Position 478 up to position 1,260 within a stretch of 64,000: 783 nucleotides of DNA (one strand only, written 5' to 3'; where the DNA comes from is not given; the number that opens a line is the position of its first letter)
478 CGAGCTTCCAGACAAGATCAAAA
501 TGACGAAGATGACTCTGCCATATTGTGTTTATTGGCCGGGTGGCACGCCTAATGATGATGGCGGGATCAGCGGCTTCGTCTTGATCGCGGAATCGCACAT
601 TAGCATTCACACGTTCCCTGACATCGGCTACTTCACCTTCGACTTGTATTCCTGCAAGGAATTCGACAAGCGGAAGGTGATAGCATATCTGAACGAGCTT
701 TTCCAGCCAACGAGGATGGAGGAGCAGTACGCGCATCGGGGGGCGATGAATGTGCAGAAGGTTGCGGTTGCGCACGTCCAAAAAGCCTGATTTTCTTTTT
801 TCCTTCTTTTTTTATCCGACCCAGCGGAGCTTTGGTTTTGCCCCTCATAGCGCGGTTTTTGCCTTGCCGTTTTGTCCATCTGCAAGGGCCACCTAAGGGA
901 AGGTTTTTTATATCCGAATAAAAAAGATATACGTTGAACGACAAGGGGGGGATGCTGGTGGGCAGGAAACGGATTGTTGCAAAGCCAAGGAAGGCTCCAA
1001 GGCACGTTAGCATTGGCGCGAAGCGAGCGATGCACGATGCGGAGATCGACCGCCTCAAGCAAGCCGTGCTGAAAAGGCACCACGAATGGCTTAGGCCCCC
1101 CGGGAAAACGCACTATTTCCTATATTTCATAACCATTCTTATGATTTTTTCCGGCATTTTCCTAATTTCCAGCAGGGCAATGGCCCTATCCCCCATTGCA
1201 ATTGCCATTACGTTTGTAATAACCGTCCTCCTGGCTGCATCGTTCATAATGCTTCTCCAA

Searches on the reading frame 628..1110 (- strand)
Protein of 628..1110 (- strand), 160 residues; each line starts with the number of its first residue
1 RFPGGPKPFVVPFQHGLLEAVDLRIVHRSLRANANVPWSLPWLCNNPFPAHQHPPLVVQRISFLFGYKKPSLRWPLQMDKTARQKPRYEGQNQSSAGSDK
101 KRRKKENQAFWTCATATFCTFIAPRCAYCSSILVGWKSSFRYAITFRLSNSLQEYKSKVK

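Call 47: search_protein_families(library=padloc, alignment_id=A3, max_evalue=0.001)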
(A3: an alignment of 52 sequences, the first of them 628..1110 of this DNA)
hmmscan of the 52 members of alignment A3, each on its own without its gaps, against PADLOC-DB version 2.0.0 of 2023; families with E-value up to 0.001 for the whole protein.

A. member 1, window:628-1110:- (160 aa): 0 families

B. families by the number of members that match (of 52 scanned): 11 families
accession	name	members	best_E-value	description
PDLC02215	QatD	1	1.1e-21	-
PDLC02905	pVip-kinase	1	1.8e-14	Viperin-kinase fusion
PDLC01866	CARF3--CARF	1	1.6e-12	-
PDLC01853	CARF3--CARF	1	1.3e-09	-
PDLC01879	CARF3--CARF_TM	1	6.8e-09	-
PDLC01849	CARF3--CARF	1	9.4e-09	-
PDLC01856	CARF3--CARF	1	1.3e-06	-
PDLC01868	CARF3--CARF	1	1.5e-06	-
PDLC04899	PDC-S07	1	1.9e-06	-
PDLC04690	PDC-M51B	1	8.1e-06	-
PDLC02911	VakA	1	1e-05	-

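Call 48: search_protein_families(library=pfam, alignment_id=A3, max_evalue=0.00001)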
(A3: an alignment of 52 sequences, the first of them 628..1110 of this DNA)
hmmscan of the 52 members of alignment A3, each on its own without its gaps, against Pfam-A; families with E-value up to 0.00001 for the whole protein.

A. member 1, window:628-1110:- (160 aa): 0 families

B. families by the number of members that match (of 52 scanned): 55 families (the first 25 are shown)
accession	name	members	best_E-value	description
PF00391.29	PEP-utilizers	2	3.9e-26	PEP-utilising enzyme, mobile domain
PF12146.15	Hydrolase_4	2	3.9e-14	Serine aminopeptidase, S33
PF01409.25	tRNA-synt_2d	1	1e-81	tRNA synthetases class II core domain (F)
PF00006.31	ATP-synt_ab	1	1.2e-72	ATP synthase alpha/beta family, nucleotide-binding domain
PF01026.27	TatD_DNase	1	1.6e-58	TatD related DNase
PF01300.24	Sua5_yciO_yrdC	1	1.7e-54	Telomere recombination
PF00122.25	E1-E2_ATPase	1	2.4e-53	E1-E2 ATPase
PF01813.22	ATP-synt_D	1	2.4e-51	ATP synthase subunit D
PF00999.27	Na_H_Exchanger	1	9.8e-51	Sodium/hydrogen exchanger, transmembrane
PF00689.26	Cation_ATPase_C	1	1.8e-47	Cation transporting ATPase, C-terminus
PF04332.21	DUF475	1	5.7e-45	Protein of unknown function (DUF475)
PF01725.21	Ham1p_like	1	3.4e-36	Ham1 family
PF17759.6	tRNA_synthFbeta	1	2.9e-35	Phenylalanyl tRNA synthetase beta chain CLM domain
PF00009.33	GTP_EFTU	1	1.1e-33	Elongation factor Tu GTP binding domain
PF03464.20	eRF1_2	1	5.8e-30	eRF1 domain 2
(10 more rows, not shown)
